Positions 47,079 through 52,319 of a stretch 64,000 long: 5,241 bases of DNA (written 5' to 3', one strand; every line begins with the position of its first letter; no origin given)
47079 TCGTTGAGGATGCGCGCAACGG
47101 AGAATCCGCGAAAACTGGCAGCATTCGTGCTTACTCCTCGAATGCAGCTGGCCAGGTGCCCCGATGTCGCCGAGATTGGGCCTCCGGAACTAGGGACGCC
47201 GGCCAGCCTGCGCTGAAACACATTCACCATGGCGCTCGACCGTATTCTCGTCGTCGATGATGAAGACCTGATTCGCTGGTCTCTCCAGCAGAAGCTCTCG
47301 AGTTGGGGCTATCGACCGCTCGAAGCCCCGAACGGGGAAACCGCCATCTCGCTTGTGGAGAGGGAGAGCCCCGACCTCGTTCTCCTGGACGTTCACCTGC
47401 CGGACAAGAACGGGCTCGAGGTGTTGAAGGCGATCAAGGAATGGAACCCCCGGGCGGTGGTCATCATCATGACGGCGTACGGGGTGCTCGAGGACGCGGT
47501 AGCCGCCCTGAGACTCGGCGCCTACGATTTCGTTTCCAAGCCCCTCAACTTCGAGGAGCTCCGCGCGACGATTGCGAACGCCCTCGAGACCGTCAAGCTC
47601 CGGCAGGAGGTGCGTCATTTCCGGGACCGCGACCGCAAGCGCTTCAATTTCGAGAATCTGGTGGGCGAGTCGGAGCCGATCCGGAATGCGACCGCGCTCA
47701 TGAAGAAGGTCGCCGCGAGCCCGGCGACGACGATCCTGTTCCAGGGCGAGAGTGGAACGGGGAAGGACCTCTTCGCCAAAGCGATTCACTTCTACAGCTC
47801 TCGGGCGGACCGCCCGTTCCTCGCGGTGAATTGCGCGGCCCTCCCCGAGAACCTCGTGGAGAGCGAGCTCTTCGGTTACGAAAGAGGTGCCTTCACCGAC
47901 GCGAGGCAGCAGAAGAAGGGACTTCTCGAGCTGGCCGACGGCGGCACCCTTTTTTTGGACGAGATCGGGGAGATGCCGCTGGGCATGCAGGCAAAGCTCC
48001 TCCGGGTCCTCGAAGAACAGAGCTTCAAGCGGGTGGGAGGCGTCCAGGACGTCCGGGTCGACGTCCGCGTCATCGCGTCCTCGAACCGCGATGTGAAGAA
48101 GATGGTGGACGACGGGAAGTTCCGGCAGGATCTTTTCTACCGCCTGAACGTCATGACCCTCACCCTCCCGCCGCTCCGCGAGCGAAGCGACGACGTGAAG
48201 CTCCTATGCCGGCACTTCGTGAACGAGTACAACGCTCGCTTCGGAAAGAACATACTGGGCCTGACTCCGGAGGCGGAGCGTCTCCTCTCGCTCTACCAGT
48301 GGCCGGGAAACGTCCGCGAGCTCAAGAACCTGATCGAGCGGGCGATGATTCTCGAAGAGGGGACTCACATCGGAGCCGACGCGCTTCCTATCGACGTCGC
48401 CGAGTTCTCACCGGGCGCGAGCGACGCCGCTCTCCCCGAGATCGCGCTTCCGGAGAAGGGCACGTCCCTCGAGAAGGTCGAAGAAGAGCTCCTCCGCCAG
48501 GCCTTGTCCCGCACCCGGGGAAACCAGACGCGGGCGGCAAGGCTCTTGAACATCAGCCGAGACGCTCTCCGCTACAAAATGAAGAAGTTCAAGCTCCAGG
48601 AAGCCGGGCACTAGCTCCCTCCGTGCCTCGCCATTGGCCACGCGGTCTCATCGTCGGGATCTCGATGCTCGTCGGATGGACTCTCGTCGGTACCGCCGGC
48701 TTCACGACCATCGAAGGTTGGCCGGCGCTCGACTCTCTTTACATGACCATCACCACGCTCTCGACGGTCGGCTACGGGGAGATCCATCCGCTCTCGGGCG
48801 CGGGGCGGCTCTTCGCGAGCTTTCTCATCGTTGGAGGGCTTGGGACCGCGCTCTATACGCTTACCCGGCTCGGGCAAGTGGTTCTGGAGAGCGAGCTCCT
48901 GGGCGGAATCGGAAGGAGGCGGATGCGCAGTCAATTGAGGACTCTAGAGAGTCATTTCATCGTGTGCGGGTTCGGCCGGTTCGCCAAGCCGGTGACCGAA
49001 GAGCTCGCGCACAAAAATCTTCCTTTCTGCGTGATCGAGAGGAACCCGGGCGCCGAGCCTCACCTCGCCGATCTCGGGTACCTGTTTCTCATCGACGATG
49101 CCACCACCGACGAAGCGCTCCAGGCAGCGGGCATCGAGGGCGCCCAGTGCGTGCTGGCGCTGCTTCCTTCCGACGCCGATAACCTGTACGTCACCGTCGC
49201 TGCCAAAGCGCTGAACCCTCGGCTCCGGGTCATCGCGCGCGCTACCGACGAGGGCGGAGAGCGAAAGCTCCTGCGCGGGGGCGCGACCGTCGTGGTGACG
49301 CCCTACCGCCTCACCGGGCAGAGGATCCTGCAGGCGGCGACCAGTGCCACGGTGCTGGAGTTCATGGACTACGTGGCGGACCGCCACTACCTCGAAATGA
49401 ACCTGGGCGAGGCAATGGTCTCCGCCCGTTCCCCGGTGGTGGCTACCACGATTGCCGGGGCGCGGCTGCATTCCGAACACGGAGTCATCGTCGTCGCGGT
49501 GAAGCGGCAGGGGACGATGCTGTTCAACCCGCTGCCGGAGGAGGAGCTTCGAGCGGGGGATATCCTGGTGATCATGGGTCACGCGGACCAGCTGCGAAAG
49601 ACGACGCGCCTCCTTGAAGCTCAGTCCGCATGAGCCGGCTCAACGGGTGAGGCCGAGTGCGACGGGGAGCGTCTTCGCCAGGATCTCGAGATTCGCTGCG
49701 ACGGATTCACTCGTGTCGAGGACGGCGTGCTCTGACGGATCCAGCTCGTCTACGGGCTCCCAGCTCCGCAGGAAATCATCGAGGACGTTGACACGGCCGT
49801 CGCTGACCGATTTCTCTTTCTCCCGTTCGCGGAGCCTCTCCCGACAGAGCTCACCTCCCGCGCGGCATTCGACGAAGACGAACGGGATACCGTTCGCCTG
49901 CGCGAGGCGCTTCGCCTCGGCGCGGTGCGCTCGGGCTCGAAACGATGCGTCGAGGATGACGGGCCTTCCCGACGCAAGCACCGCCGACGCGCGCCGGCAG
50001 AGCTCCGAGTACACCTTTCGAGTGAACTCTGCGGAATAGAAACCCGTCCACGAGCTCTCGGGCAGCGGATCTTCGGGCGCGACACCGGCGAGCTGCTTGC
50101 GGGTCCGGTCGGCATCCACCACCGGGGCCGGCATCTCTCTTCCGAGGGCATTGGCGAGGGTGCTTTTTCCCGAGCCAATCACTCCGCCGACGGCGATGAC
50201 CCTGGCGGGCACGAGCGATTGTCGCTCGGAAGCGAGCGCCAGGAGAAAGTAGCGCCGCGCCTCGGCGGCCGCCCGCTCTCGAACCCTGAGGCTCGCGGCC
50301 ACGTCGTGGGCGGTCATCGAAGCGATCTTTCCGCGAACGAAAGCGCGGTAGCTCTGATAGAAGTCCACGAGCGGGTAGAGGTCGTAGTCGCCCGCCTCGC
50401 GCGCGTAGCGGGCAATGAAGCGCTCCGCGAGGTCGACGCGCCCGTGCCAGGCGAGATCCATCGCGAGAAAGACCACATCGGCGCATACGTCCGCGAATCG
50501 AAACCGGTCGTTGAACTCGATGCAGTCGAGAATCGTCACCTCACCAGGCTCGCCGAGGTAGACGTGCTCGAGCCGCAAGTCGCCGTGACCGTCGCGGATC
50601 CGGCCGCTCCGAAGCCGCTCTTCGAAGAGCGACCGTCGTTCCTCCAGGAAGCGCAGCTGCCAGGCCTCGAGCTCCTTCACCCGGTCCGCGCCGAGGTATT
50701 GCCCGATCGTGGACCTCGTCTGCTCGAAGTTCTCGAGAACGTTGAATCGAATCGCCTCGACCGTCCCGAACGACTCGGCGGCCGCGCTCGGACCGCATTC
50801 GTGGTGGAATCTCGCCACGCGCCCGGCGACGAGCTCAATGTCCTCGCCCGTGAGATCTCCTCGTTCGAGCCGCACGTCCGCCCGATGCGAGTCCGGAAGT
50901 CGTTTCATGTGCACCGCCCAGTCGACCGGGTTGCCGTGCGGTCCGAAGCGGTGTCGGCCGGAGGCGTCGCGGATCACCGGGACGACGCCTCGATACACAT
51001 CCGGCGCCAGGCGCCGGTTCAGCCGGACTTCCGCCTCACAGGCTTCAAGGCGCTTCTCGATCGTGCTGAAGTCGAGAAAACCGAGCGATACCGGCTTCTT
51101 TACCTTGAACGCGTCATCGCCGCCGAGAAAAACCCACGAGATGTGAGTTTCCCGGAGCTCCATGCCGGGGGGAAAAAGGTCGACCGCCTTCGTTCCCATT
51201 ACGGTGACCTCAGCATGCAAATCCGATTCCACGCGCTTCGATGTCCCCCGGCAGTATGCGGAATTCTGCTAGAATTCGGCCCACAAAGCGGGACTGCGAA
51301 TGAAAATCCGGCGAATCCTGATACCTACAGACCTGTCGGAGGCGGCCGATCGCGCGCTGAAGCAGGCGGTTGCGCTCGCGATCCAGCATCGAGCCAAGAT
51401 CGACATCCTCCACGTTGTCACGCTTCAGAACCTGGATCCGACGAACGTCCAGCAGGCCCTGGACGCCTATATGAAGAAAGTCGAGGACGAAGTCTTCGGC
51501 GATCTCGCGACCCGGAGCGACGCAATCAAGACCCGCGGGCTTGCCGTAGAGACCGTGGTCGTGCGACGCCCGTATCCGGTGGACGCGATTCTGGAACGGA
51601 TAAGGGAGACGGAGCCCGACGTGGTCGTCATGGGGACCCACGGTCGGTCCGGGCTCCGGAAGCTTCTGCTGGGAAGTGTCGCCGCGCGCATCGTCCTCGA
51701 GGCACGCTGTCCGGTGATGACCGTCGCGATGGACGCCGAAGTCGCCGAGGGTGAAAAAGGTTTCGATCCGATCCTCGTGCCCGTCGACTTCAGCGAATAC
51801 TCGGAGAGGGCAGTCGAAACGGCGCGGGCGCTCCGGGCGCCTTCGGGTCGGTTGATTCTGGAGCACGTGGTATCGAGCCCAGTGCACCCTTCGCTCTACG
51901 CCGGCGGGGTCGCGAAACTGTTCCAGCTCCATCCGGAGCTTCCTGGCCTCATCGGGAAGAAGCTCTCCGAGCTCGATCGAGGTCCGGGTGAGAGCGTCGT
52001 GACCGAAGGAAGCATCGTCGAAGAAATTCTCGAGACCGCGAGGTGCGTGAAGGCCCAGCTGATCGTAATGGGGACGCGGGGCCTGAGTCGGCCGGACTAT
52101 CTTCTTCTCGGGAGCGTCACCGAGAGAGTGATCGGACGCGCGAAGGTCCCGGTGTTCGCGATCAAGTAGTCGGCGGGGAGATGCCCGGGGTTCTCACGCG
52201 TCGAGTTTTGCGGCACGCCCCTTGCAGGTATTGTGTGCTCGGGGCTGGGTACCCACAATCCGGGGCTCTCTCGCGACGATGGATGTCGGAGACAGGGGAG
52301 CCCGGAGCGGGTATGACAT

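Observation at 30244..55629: Dense cluster of sigma-54 promoters and two enhancer-binding proteins, forming a candidate sigma-54 stress/respiration regulon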

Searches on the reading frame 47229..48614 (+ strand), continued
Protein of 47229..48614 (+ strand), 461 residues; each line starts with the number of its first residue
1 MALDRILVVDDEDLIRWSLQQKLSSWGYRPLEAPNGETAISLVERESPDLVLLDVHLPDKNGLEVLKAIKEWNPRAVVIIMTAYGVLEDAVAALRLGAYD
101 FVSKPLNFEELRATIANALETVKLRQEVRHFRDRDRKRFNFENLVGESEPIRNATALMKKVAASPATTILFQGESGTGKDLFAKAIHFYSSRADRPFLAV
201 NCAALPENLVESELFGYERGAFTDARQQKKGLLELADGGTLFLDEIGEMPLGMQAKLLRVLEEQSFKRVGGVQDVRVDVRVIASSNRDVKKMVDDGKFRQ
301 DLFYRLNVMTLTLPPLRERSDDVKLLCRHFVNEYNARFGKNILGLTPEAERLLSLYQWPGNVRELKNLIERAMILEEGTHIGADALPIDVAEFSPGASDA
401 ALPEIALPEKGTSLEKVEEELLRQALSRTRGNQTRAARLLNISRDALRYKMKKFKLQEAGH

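Call 67: find_encoding_contigs(protein=P0039, flank=10000, max_places=1)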
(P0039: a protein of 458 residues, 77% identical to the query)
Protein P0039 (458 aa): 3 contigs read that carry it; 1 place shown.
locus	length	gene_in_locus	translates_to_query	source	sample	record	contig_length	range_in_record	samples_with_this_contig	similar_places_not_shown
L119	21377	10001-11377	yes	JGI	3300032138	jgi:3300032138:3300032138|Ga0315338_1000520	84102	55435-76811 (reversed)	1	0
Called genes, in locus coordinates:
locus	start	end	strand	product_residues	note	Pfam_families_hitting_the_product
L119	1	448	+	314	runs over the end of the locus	PF00106:adh_short, PF01073:3Beta_HSD, PF01370:Epimerase, PF02719:Polysacc_synt_2, PF04321:RmlD_sub_bind, PF07993:NAD_binding_4 (faint), PF16363:GDP_Man_Dehyd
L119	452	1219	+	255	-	PF02739:5_3_exonuc_N, PF01367:5_3_exonuc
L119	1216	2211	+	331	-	PF13176:TPR_7 (faint), PF13428:TPR_14 (faint), PF14559:TPR_19 (faint), PF13432:TPR_16 (faint)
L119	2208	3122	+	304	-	PF00092:VWA, PF13519:VWA_2, PF13768:VWA_3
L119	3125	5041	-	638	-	PF00580:UvrD-helicase, PF01443:Viral_helicase1 (faint), PF13245:AAA_19, PF13604:AAA_30 (faint), PF13361:UvrD_C, PF13538:UvrD_C_2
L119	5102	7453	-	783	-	PF02190:LON_substr_bdg, PF13401:AAA_22 (faint), PF00004:AAA, PF07728:AAA_5 (weak), PF22667:Lon_lid, PF05362:Lon_C, PF13541:ChlI (faint)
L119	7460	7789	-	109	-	PF00011:HSP20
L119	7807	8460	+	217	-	PF03544:TonB_C (weak)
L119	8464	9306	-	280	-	PF01545:Cation_efflux, PF16916:ZT_dimer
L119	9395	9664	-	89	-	-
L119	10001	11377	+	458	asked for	PF00072:Response_reg, PF00158:Sigma54_activat, PF14532:Sigma54_activ_2, PF07728:AAA_5 (weak), PF25601:AAA_lid_14, PF02954:HTH_8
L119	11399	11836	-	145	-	PF00571:CBS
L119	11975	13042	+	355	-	PF07885:Ion_trans_2, PF02254:TrkA_N, PF02080:TrkA_C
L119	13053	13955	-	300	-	PF01145:Band_7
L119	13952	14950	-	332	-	PF01145:Band_7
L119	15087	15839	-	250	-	PF13435:Cytochrome_C554 (faint), PF14537:Cytochrom_c3_2 (faint), PF14522:Cytochrome_C7 (weak)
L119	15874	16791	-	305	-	PF00582:Usp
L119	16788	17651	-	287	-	PF00582:Usp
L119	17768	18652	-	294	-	PF00582:Usp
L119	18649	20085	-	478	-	PF02518:HATPase_c, PF13581:HATPase_c_2 (weak)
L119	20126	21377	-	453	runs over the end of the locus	PF00072:Response_reg, PF00158:Sigma54_activat, PF14532:Sigma54_activ_2, PF00004:AAA (faint), PF07728:AAA_5, PF25601:AAA_lid_14, PF02954:HTH_8, PF18024:HTH_50 (weak)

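Call 68: find_encoding_contigs(protein=P0063, flank=10000, max_places=1)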
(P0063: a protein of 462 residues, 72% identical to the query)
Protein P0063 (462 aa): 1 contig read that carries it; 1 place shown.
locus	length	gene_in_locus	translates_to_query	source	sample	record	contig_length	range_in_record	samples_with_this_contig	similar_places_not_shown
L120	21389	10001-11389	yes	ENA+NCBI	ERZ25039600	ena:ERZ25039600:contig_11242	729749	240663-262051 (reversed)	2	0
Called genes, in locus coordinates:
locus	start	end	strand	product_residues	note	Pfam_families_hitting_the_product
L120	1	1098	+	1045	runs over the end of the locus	PF16694:Cytochrome_P460 (faint), PF13442:Cytochrome_CBB3 (faint), PF14522:Cytochrome_C7 (faint)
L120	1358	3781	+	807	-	PF12704:MacB_PCD, PF02687:FtsX, PF12704:MacB_PCD, PF02687:FtsX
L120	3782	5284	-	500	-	PF02225:PA (weak), PF04389:Peptidase_M28, PF05450:Nicastrin (weak), PF01546:Peptidase_M20 (weak)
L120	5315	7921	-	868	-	PF00515:TPR_1 (faint), PF07719:TPR_2 (faint), PF13181:TPR_8 (faint), PF13174:TPR_6 (faint), PF13424:TPR_12 (weak), PF17874:TPR_MalT (weak), PF12770:CHAT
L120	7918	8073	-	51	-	PF04126:Cyclophil_like, PF18050:Cyclophil_like2 (weak)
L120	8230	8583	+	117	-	-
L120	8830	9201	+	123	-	PF02962:CHMI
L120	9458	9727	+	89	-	-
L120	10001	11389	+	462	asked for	PF00004:AAA (faint), PF00072:Response_reg, PF00158:Sigma54_activat, PF14532:Sigma54_activ_2, PF07724:AAA_2 (weak), PF07728:AAA_5 (weak), PF25601:AAA_lid_14, PF02954:HTH_8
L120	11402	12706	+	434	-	PF00989:PAS, PF08448:PAS_4 (weak), PF13426:PAS_9, PF00512:HisKA, PF02518:HATPase_c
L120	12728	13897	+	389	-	PF05222:AlaDh_PNT_N, PF01262:AlaDh_PNT_C, PF07992:Pyr_redox_2 (weak), PF00070:Pyr_redox (weak)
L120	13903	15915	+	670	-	-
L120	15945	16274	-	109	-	PF13744:HTH_37, PF01381:HTH_3 (weak)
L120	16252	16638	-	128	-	PF05973:Gp49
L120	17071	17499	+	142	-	PF01850:PIN (weak)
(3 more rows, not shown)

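Call 69: find_encoding_contigs(protein=P0083, flank=10000, max_places=1)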
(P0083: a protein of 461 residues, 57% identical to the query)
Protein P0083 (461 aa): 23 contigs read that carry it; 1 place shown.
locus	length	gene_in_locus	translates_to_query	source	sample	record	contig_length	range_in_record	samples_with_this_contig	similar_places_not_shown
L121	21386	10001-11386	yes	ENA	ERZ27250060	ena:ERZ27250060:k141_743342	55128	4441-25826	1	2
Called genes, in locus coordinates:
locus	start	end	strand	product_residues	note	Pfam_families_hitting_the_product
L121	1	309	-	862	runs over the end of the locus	PF13620:CarboxypepD_reg, PF13715:CarbopepD_reg_2, PF14686:fn3_3 (weak)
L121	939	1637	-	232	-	PF00072:Response_reg, PF00486:Trans_reg_C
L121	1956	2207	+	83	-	-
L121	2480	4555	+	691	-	PF02085:Cytochrom_CIII (faint), PF09699:Paired_CXXCH_1 (faint), PF14522:Cytochrome_C7 (faint), PF14537:Cytochrom_c3_2 (faint), PF22113:Mtrc-MtrF_II-IV_dom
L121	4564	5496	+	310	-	PF22113:Mtrc-MtrF_II-IV_dom (faint), PF14522:Cytochrome_C7 (faint), PF22678:Cytochrom_c_NrfB-like (weak), PF14537:Cytochrom_c3_2 (weak), PF09699:Paired_CXXCH_1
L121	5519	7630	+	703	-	-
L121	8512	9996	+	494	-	PF00989:PAS, PF08448:PAS_4, PF13426:PAS_9, PF00989:PAS, PF08448:PAS_4, PF13426:PAS_9, PF00512:HisKA, PF02518:HATPase_c, +2 more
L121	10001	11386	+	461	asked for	PF00072:Response_reg, PF00158:Sigma54_activat, PF14532:Sigma54_activ_2, PF00004:AAA (weak), PF07724:AAA_2 (weak), PF07728:AAA_5 (weak), PF25601:AAA_lid_14, PF02954:HTH_8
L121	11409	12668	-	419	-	-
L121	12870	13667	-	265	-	PF00535:Glycos_transf_2, PF10111:Glyco_tranf_2_2, PF13641:Glyco_tranf_2_3 (weak)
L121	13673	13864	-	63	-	-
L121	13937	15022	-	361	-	PF01791:DeoC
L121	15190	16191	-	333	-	PF01522:Polysacc_deac_1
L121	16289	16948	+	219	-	PF00440:TetR_N, PF17939:TetR_C_30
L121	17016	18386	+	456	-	PF02321:OEP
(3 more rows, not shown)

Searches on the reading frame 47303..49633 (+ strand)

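Call 8: search_protein_families(library=pfam, proteins=[window:47303-49633:+])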
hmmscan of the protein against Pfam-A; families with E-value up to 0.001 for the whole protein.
window:47303-49633:+ (776 aa): 3 families
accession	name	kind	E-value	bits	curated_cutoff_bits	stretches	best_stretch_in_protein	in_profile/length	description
PF02254.24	TrkA_N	-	1.8e-26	93.2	23.8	1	552-667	1-116/116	TrkA-N domain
PF07885.22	Ion_trans_2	-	7e-17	61.5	22.5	1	455-527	2-77/79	Ion channel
PF02080.26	TrkA_C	-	4.7e-13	49.3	27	1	703-771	3-70/71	TrkA-C domain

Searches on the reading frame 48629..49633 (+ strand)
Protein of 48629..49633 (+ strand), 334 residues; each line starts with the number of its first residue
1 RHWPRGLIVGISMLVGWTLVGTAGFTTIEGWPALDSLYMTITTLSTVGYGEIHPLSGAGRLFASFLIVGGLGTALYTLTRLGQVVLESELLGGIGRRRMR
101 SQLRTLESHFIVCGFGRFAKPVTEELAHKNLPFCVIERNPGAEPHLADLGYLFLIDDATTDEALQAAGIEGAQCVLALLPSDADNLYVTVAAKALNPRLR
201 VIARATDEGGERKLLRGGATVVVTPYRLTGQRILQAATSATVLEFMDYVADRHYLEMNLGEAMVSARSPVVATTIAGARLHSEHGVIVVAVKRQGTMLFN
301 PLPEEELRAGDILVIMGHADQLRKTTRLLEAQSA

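Call 53: search_protein_families(library=pfam, max_evalue=0.01, proteins=[window:48629-49633:+])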
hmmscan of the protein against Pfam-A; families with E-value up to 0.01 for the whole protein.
window:48629-49633:+ (334 aa): 4 families
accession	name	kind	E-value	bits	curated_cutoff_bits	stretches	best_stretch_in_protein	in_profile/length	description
PF02254.24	TrkA_N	-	3.1e-27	95.6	23.8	1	110-225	1-116/116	TrkA-N domain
PF07885.22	Ion_trans_2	-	1.7e-17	63.5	22.5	1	13-85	2-77/79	Ion channel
PF02080.26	TrkA_C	-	1.4e-13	50.9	27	1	261-329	3-70/71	TrkA-C domain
PF00520.37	Ion_trans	-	0.0041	16.8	25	1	34-72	175-220/241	Ion transport protein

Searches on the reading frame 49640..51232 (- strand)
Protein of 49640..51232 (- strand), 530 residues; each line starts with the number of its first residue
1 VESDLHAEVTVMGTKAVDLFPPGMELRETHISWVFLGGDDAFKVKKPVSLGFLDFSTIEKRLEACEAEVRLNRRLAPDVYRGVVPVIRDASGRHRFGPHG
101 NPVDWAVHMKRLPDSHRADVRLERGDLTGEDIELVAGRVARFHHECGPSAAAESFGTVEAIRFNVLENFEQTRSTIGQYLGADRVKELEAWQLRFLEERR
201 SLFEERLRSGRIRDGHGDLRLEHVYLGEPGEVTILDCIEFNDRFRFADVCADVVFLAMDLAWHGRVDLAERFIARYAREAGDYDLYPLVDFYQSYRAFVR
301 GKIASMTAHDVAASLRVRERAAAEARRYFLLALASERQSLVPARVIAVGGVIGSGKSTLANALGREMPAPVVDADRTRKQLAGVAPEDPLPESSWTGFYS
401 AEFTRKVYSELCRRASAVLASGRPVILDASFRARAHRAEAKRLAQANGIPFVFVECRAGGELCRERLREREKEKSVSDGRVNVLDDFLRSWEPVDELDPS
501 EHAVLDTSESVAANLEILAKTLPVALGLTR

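Call 7: search_protein_families(library=pfam, proteins=[window:49640-51232:-])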
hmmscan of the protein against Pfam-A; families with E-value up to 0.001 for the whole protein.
window:49640-51232:- (530 aa): 5 families
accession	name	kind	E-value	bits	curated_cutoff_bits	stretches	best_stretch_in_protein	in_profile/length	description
PF13671.12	AAA_33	-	2.2e-24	86.8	27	1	345-493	1-142/143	AAA domain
PF01202.28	SKI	-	2.1e-06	28.4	22.1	1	353-436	2-83/159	Shikimate kinase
PF13238.12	AAA_18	-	3.6e-06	27.9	29.4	1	346-475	1-116/128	AAA domain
PF01121.26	CoaE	-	0.00017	21.8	27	1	345-381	2-37/180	Dephospho-CoA kinase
PF06414.18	Zeta_toxin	-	0.00058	19.8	22.3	0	345-481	18-153/199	Zeta toxin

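Call 52: search_protein_families(library=ncbifam, max_evalue=0.001, proteins=[window:49640-51199:-])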
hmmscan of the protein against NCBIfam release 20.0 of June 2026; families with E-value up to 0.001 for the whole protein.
window:49640-51199:- (519 aa): 1 family
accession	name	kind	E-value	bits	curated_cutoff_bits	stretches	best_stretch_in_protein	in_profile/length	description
TIGR00152.1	TIGR00152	equivalog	3.4e-05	23.8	65.55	1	334-370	1-37/188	dephospho-CoA kinase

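Call 53: search_protein_families(library=pfam, max_evalue=0.01, proteins=[window:49640-51199:-])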
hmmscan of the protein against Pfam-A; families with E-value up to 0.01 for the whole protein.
window:49640-51199:- (519 aa): 8 families
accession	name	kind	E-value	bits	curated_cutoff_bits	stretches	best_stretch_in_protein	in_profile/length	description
PF13671.12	AAA_33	-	2.1e-24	86.9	27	1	334-482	1-142/143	AAA domain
PF01202.28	SKI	-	2.1e-06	28.4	22.1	1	342-425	2-83/159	Shikimate kinase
PF13238.12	AAA_18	-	3.5e-06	27.9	29.4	1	335-464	1-116/128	AAA domain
PF01121.26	CoaE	-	0.00016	21.8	27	1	334-370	2-37/180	Dephospho-CoA kinase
PF06414.18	Zeta_toxin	-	0.00056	19.9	22.3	1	334-470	18-153/199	Zeta toxin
PF07931.18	CPT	-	0.002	18.4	22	1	332-459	1-128/172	Chloramphenicol phosphotransferase-like protein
PF01712.25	dNK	-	0.006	16.8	27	0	335-362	1-28/203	Deoxynucleoside kinase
PF08433.16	KTI12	-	0.0097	15.9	22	0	337-469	6-129/271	Chromatin associated protein KTI12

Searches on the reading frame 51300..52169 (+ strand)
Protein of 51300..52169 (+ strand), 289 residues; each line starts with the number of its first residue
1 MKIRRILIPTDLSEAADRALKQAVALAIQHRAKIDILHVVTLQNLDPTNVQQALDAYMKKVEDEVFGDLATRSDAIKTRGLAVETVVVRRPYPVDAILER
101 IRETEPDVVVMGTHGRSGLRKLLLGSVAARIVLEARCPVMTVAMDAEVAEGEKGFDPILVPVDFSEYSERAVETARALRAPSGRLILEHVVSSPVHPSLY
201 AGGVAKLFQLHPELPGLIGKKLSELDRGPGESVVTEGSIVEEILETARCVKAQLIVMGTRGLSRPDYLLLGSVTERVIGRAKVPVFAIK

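Call 7: search_protein_families(library=pfam, proteins=[window:51300-52169:+])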
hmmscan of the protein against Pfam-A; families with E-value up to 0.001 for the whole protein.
window:51300-52169:+ (289 aa): 1 family
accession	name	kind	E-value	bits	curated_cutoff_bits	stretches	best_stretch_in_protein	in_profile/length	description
PF00582.32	Usp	-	1.2e-55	188.3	24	2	3-142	2-140/141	Universal stress protein family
